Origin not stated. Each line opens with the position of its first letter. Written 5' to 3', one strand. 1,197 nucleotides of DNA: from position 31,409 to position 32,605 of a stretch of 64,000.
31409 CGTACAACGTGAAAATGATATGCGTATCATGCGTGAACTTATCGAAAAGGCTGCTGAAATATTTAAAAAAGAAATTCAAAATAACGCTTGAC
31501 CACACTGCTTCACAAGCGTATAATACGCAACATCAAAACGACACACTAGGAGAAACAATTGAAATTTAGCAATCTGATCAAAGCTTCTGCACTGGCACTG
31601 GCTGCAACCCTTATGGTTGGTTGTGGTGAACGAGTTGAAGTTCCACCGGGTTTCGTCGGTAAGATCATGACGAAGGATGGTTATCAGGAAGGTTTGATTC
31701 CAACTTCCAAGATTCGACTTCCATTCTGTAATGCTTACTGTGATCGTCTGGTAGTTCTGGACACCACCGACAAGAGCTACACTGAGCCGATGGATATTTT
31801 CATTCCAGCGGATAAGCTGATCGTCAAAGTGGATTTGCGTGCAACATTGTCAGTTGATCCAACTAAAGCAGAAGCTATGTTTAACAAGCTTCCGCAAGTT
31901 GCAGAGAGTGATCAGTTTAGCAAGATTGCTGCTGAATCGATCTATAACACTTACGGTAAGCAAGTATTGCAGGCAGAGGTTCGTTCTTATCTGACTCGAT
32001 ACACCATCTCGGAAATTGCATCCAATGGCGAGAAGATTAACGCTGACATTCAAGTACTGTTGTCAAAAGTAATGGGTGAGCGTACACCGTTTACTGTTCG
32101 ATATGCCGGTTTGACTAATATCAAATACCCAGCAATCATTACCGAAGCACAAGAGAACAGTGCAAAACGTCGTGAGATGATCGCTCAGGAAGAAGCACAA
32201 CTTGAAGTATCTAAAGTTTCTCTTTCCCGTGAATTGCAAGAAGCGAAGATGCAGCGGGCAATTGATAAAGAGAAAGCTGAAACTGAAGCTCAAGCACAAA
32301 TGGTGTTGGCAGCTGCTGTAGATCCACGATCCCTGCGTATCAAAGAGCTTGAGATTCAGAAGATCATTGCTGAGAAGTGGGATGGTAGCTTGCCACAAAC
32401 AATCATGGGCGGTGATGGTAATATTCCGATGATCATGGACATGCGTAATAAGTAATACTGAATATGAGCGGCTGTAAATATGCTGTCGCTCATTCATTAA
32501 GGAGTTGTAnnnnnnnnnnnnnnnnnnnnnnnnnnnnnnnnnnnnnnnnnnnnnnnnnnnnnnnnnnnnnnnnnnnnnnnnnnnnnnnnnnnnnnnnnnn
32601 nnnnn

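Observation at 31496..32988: Strongly promoted SPFH/band-7 lipoprotein with a small membrane partner (TTG start)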

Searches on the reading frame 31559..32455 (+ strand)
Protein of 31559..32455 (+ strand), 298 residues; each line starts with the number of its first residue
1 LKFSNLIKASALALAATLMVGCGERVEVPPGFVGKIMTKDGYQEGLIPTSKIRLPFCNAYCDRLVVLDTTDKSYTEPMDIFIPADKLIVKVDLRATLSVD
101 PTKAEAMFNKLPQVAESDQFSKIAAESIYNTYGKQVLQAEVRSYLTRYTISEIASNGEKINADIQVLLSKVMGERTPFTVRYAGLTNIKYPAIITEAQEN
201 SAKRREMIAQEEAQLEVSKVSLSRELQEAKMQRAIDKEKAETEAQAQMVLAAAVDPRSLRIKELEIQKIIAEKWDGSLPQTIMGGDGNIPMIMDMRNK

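Call 3: search_protein_families(library=pfam, proteins=[window:31559-32455:+], max_evalue=1)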
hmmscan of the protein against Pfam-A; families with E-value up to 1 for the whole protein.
window:31559-32455:+ (298 aa): 3 families
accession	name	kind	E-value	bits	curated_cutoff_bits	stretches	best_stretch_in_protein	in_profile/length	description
PF01145.31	Band_7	-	6.8e-12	46.2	23.6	1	27-215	2-172/176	SPFH domain / Band 7 family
PF17007.11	HTH_micro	-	0.039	13.2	27.3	1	59-115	76-134/454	HTH-like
PF23190.1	LHD_TRPY1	-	0.069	13.1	27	1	198-280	74-157/180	TRPY1 N-terminal linker helical domain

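Call 4: search_protein_families(library=phrogs, proteins=[window:31559-32455:+], max_evalue=0.01)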
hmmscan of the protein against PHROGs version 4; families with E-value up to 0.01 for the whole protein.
window:31559-32455:+ (298 aa): 1 family
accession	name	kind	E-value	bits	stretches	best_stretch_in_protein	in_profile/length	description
phrog_200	-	other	9.7e-50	170.7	1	3-297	81-361/379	lipoprotein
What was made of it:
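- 31559..32455 (+): SPFH/Band 7 lipoprotein, 298 aa, TTG start. Layout: signal peptide and lipobox LMVGC (Cys22, codon 31622-31624), SPFH domain, coiled-coil helices at 192-253 and 256-273, and a conserved C-terminal tail W274-x-G276-x-x-P279-x-T281. Pfam Band_7 E=6.8e-12 (call 3). phrog_200 'lipoprotein' E=1e-49 (call 4).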

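Call 7: search_protein_families(library=ncbifam, proteins=[window:31559-32455:+], max_evalue=1)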
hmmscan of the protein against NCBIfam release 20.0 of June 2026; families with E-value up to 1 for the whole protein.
window:31559-32455:+ (298 aa): 1 family
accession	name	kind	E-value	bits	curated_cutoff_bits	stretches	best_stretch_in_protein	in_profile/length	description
NF009267.0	PRK12624.1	equivalog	0.056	14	241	1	196-245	16-65/143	flagellar basal body rod protein FlgB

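Call 8: search_protein_families(library=padloc, proteins=[window:31559-32455:+], max_evalue=1)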
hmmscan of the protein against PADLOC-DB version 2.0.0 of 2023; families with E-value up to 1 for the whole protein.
window:31559-32455:+ (298 aa): 0 families
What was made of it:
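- There is no PADLOC hit (call 8).
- Tried and rejected: NCBIfam and PADLOC scans of all three proteins: nothing (calls 7, 8).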

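Call 9: search_dna_similar(query=window:31559-32455:+, collection=phages, mode=protein, max_rows=40)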
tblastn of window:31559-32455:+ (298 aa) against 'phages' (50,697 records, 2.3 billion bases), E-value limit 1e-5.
Records with a match: 678; places in all: 679; records where one place covers at least 80% of the query: 149.
Best place of each record, by identity: 60-80% 4; <60% 674.
By first word of the organism name: Salmonella 271; Escherichia 130; Vibrio 60; Pseudomonas 58; Aeromonas 45; Enterobacter 18; Cronobacter 16; Klebsiella 15; Phage 12; Bacteriophage 10; and 16 more.
By host as written in the record: - 85; Escherichia coli 45; Salmonella enterica subsp. enterica serovar Enteritidis PT1 39; Salmonella sp. 26; Pseudomonas aeruginosa 23; Salmonella enterica 22; Salmonella enterica subsp. enterica serovar Enteritidis 21; Salmonella enterica subsp. enterica 17; and 174 more.
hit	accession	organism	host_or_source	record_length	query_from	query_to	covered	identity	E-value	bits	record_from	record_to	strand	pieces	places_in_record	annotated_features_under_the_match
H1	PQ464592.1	Pseudomonas phage Boevelstad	Pseudomonas poae B04_10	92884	1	297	100%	77.5%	7e-150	469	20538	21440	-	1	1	lipoprotein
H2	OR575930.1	Pseudomonas phage vB_PseuGesM_254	Pseudomonas gessardii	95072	1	296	99%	76.4%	2e-147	462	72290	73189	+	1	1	SPFH domain / band 7 family protein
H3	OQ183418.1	Pseudomonas phage vB_PpS_SYP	Pseudomonas plecoglossicida XSDHY-P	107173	2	296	99%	71.9%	2e-132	420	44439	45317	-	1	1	band 7 protein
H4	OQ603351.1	Pseudomonas phage Ep020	Pseudomonas sp. AY2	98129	3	295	98%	67.6%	1e-132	420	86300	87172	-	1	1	record has no annotation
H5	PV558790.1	Variovorax phage V45v66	Variovorax sp. SCN45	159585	1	295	99%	54.7%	8e-104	337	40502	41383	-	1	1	record has no annotation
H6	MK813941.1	Aeromonas phage 4L372XY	Aeromonas hydrophila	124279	2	298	100%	52.2%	3e-92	304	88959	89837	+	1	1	4L372XY_156: hypothetical protein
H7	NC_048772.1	Aeromonas phage 4L372XY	Aeromonas hydrophila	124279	2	298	100%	52.2%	3e-92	304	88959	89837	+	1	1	4L372XY_156: hypothetical protein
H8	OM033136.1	Aeromonas phage phiA047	Aeromonas sp.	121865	2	298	100%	51.9%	1e-91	303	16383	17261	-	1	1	hypothetical protein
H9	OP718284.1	Aeromonas phage vB_AceP_PAc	Aeromonas caviae AC-CY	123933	2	292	98%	51.9%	1e-93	308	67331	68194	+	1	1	hypothetical protein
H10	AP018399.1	Xanthomonas phage XacN1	Xanthomonas citri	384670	2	298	100%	47.4%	3e-81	272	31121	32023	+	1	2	Band 7 protein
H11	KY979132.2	Acidovorax phage ACP17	Acidovorax citrulli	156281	5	272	90%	48.2%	2e-78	265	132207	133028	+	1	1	hypothetical protein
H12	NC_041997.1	Acidovorax phage ACP17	Acidovorax citrulli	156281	5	272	90%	48.2%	2e-78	265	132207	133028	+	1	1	hypothetical protein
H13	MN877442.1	Alteromonas phage vB_AmeM_PT11-V22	Alteromonas sp.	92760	6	266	88%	46.4%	8e-71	243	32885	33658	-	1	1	stomatin-like protein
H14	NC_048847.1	Alteromonas phage vB_AmeM_PT11-V22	Alteromonas sp.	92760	6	266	88%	46.4%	8e-71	243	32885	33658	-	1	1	stomatin-like protein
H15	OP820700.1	Aeromonas phage vB_AdhS_TS3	Aeromonas dhakensis AM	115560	7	285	94%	35.2%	1e-43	164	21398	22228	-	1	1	hypothetical protein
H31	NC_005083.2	Vibrio phage KVP40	Vibrio parahaemolyticus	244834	3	243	81%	37.7%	7e-44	165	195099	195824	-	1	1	hypothetical protein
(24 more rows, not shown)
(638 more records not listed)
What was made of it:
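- On phrog_200 (phage 'lipoprotein' / Band 7 proteins): E=9.7e-50, residues 3-297 on profile positions 81-361 of 379 (call 4). tblastn finds homologues in 678 phage records (call 9).
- Closest known: Phage Band 7/SPFH 'lipoproteins' of phrog_200. Same: Identity is 72-78% to the three Pseudomonas phages and 38% to KVP40 (call 9).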

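Call 10: get_annotated_region(hit=H1, flank=4000)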
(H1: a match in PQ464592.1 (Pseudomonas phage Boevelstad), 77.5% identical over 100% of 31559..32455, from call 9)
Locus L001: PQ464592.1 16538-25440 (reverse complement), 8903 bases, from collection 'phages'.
description: Pseudomonas phage Boevelstad, complete genome.
organism: Pseudomonas phage Boevelstad (NCBI taxid 3374952)
taxonomy: Viruses; Duplodnaviria; Heunggongvirae; Uroviricota; Caudoviricetes
host: Pseudomonas poae B04_10; source: -; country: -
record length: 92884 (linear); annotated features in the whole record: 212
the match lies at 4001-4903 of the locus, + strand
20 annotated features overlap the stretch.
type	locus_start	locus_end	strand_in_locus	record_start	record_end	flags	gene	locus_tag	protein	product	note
CDS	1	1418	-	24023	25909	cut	-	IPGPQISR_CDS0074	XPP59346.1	DNA primase/helicase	-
CDS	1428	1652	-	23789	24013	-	-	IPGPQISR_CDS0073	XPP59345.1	hypothetical protein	-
CDS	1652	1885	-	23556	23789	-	-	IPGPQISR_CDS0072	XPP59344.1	hypothetical protein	-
CDS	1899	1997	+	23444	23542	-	-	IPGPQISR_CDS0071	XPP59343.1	hypothetical protein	-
CDS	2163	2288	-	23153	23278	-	-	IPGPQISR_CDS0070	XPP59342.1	hypothetical protein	-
CDS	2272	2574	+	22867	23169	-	-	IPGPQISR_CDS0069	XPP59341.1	hypothetical protein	-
CDS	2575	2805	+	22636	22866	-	-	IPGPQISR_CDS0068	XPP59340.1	hypothetical protein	-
CDS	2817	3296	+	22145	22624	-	-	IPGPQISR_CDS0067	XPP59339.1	hypothetical protein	-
CDS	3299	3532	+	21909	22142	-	-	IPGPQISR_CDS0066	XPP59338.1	hypothetical protein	-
CDS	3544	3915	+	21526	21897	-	-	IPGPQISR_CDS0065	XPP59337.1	hypothetical protein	-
CDS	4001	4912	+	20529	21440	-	-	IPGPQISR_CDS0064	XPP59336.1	lipoprotein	-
CDS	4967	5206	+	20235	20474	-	-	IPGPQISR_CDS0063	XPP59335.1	hypothetical protein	-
CDS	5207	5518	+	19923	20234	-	-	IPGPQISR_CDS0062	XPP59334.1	hypothetical protein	-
CDS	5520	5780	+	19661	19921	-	-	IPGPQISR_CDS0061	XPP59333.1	hypothetical protein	-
CDS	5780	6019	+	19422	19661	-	-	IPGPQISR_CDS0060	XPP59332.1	hypothetical protein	-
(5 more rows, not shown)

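Call 11: get_annotated_region(hit=H2, flank=4000)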
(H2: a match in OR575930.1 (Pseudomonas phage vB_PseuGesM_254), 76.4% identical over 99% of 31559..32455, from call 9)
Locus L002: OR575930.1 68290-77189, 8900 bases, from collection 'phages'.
description: Pseudomonas phage vB_PseuGesM_254, complete genome.
organism: Pseudomonas phage vB_PseuGesM_254 (NCBI taxid 3092638)
taxonomy: Viruses; Duplodnaviria; Heunggongvirae; Uroviricota; Caudoviricetes
host: Pseudomonas gessardii; source: water from the river Chemal, Altay Region; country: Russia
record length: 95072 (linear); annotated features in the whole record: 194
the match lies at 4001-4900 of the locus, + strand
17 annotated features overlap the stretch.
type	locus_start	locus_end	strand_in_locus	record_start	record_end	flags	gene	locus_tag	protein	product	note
CDS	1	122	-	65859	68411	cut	-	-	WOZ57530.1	DNA polymerase I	-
CDS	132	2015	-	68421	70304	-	-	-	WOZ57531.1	DNA primase/helicase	-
CDS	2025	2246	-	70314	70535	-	-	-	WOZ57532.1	hypothetical protein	-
CDS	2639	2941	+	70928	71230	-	-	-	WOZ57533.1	hypothetical protein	-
CDS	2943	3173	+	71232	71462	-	-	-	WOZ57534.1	hypothetical protein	-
CDS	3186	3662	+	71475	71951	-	-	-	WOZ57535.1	hypothetical protein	-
CDS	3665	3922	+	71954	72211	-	-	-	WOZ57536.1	hypothetical protein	-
CDS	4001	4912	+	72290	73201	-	-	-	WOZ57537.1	SPFH domain / band 7 family protein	Stomatin-like protein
CDS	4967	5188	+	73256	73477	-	-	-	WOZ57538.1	hypothetical protein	-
CDS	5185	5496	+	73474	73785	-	-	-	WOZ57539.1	hypothetical protein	-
CDS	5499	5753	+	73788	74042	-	-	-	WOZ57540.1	hypothetical protein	-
CDS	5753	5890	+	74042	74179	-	-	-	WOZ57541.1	hypothetical protein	-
CDS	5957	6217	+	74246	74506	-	-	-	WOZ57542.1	hypothetical protein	-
CDS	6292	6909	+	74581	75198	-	-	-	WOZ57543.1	hypothetical protein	-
CDS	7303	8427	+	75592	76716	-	-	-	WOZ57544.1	RNA ligase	-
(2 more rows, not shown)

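Call 12: get_annotated_region(hit=H3, flank=4000)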
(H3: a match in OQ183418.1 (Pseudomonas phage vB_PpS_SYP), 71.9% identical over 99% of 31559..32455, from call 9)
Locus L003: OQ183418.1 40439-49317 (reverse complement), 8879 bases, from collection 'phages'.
description: Pseudomonas phage vB_PpS_SYP, complete genome.
organism: Pseudomonas phage vB_PpS_SYP (NCBI taxid 3020390)
taxonomy: Viruses; Duplodnaviria; Heunggongvirae; Uroviricota; Caudoviricetes
host: Pseudomonas plecoglossicida XSDHY-P; source: river lake; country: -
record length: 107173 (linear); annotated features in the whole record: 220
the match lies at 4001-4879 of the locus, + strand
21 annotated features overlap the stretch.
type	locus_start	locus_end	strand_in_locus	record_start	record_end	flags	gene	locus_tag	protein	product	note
CDS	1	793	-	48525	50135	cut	-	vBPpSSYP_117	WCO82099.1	superfamily I DNA and RNA helicase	-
CDS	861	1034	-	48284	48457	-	-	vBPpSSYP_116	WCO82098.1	hypothetical protein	-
CDS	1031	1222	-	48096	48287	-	-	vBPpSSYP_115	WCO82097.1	hypothetical protein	-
CDS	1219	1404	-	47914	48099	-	-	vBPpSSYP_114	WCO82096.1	hypothetical protein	-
CDS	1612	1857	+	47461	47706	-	-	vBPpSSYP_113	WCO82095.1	hypothetical protein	-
CDS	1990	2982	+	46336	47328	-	-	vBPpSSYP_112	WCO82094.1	hypothetical protein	-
CDS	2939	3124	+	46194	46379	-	-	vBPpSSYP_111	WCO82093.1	hypothetical protein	-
CDS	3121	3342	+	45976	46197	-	-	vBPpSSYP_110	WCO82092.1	hypothetical protein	-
CDS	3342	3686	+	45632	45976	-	-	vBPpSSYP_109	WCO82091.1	hypothetical protein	-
CDS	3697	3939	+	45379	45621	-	-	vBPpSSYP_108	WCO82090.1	hypothetical protein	-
CDS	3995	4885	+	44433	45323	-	-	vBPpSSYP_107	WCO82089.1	band 7 protein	-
CDS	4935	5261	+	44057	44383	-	-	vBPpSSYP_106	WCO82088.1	hypothetical protein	-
CDS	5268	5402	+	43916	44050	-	-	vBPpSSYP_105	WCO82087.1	hypothetical protein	-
CDS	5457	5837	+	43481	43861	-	-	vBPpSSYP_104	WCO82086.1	hypothetical protein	-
CDS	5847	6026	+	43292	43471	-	-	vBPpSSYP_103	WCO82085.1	hypothetical protein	-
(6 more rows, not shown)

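Call 22: get_annotated_region(hit=H6, flank=2500)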
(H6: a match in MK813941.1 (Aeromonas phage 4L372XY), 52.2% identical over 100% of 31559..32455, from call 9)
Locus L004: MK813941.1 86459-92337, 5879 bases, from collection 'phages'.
description: Aeromonas phage 4L372XY, complete genome.
organism: Aeromonas phage 4L372XY (NCBI taxid 2588520)
taxonomy: Viruses; Duplodnaviria; Heunggongvirae; Uroviricota; Caudoviricetes; Plateaulakevirus; Plateaulakevirus pv4L372XY
host: Aeromonas hydrophila; source: lake water; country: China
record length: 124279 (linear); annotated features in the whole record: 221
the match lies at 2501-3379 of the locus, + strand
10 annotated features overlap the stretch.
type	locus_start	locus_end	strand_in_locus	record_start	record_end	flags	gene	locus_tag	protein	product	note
CDS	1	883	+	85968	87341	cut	4L372XY_151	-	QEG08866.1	putative DNA ligase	putative DNA ligase [Cronobacter phage CR9]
CDS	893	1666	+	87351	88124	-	4L372XY_152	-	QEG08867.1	hypothetical protein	-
CDS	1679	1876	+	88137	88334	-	4L372XY_153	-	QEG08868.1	hypothetical protein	-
CDS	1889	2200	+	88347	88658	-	4L372XY_154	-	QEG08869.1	hypothetical protein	-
CDS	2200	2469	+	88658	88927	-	4L372XY_155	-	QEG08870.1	hypothetical protein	-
CDS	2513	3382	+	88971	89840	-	4L372XY_156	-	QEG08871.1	hypothetical protein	hypothetical protein [Comamonas band 7 protein [Comamonas testosteroni KF-1]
CDS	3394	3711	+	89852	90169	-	4L372XY_157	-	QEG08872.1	hypothetical protein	-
CDS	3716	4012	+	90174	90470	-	4L372XY_158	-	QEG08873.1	hypothetical protein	hypothetical protein phiTE_182 [Pectobacterium phage phiTE]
CDS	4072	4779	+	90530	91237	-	4L372XY_159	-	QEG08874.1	hypothetical protein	hypothetical protein VPIG_00001 [Vibrio phage PWH3a-P1]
CDS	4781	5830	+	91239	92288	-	4L372XY_160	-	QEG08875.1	5'-3' exonuclease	-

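Call 23: get_annotated_region(hit=H10, flank=2500)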
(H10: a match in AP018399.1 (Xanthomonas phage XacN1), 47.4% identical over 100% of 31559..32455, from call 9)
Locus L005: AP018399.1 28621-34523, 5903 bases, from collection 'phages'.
description: Xanthomonas phage XacN1 DNA, complete genome.
organism: Xanthomonas phage XacN1 (NCBI taxid 2042251)
taxonomy: Viruses; Duplodnaviria; Heunggongvirae; Uroviricota; Caudoviricetes
host: Xanthomonas citri; source: -; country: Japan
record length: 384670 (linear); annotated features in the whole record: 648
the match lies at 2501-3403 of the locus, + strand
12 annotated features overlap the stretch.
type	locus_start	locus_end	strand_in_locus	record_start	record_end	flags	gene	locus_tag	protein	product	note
CDS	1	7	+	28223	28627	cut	-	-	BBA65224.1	predicted ORF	ORF076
CDS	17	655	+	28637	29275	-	-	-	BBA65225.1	GTP pyrophosphokinase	ORF077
CDS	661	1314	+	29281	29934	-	-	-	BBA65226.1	predicted ORF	ORF078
tRNA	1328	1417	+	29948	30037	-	-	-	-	tRNA-Ser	-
CDS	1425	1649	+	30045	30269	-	-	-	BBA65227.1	predicted ORF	ORF079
tRNA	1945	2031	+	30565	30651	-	-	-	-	tRNA-Lys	-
tRNA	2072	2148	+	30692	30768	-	-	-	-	tRNA-Lys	-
tRNA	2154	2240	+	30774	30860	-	-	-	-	tRNA-Tyr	-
CDS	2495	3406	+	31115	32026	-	-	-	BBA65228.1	Band 7 protein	ORF080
CDS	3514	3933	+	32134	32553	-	-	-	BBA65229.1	predicted ORF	ORF081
CDS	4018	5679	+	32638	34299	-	-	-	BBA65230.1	hypothetical protein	ORF082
CDS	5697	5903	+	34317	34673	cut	-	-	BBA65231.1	predicted ORF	ORF083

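Call 24: get_annotated_region(hit=H13, flank=2500)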
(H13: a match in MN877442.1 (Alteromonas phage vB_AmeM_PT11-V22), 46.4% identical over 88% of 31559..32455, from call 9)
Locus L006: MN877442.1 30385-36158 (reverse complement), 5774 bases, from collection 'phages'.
description: Alteromonas phage vB_AmeM_PT11-V22, complete genome.
organism: Alteromonas phage vB_AmeM_PT11-V22 (NCBI taxid 2704031)
taxonomy: Viruses; Duplodnaviria; Heunggongvirae; Uroviricota; Caudoviricetes; Myoalterovirus; Myoalterovirus PT11V22
host: Alteromonas sp.; source: surface seawater; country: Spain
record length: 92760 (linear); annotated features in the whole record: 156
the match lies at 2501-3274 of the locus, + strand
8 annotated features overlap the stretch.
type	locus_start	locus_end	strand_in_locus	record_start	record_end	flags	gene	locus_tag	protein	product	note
CDS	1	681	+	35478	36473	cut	-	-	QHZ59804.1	hypothetical protein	small subunit; ORF44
CDS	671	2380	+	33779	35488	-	-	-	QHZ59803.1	hypothetical protein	large subunit; ORF43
CDS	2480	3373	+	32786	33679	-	-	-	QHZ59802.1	stomatin-like protein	ORF42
CDS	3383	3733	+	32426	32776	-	-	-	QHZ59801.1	hypothetical protein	ORF41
CDS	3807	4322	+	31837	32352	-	-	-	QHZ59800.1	anti-sigma factor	ORF40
CDS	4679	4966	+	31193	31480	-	-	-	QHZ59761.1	hypothetical protein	hypothetical protein; ORF39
CDS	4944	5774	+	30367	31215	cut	-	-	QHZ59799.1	ribose-phosphate pyrophosphokinase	ORF38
CDS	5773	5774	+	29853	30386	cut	-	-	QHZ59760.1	HNH homing endonuclease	HNH homing endonuclease; ORF37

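Call 25: get_annotated_region(hit=H31, flank=2500)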
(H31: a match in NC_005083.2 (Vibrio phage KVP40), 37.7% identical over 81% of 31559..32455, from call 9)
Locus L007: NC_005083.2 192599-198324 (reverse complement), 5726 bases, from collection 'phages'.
description: Vibrio phage KVP40, complete genome.
organism: Vibrio phage KVP40 (NCBI taxid 75320)
taxonomy: Viruses; Duplodnaviria; Heunggongvirae; Uroviricota; Caudoviricetes; Straboviridae; Schizotequatrovirus; Schizotequatrovirus KVP40
host: Vibrio parahaemolyticus; source: -; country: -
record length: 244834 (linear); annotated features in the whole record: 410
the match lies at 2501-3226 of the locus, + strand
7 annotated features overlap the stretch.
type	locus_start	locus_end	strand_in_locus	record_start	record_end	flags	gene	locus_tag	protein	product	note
CDS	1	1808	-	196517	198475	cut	6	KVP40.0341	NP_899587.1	baseplate wedge subunit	gp6; structural virion protein; in bacteriophage T4 and related viruses, the virion is composed of head and tail ...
CDS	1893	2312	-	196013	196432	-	25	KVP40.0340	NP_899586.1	baseplate wedge subunit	gp25; 15k lysozyme; structural virion protein; in bacteriophage T4 and related viruses, the virion is composed of head ...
CDS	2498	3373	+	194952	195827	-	-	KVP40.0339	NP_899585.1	hypothetical protein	identified by match to TIGR protein family HMM TIGR01933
CDS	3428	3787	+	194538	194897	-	-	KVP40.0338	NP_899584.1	hypothetical protein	identified by match to PFAM protein family HMM PF04186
CDS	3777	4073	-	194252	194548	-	-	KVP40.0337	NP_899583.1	PAAR motif of membran proteins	identified by match to PFAM protein family HMM PF05488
CDS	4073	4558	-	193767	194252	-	5.1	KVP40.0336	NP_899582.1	hypothetical protein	-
CDS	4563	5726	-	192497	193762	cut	5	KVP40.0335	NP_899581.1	baseplate hub subunit and tail lysozyme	baseplate hub subunit; tail baseplate protein but lacks lysozyme domain seen in related T4 gp5 protein, putative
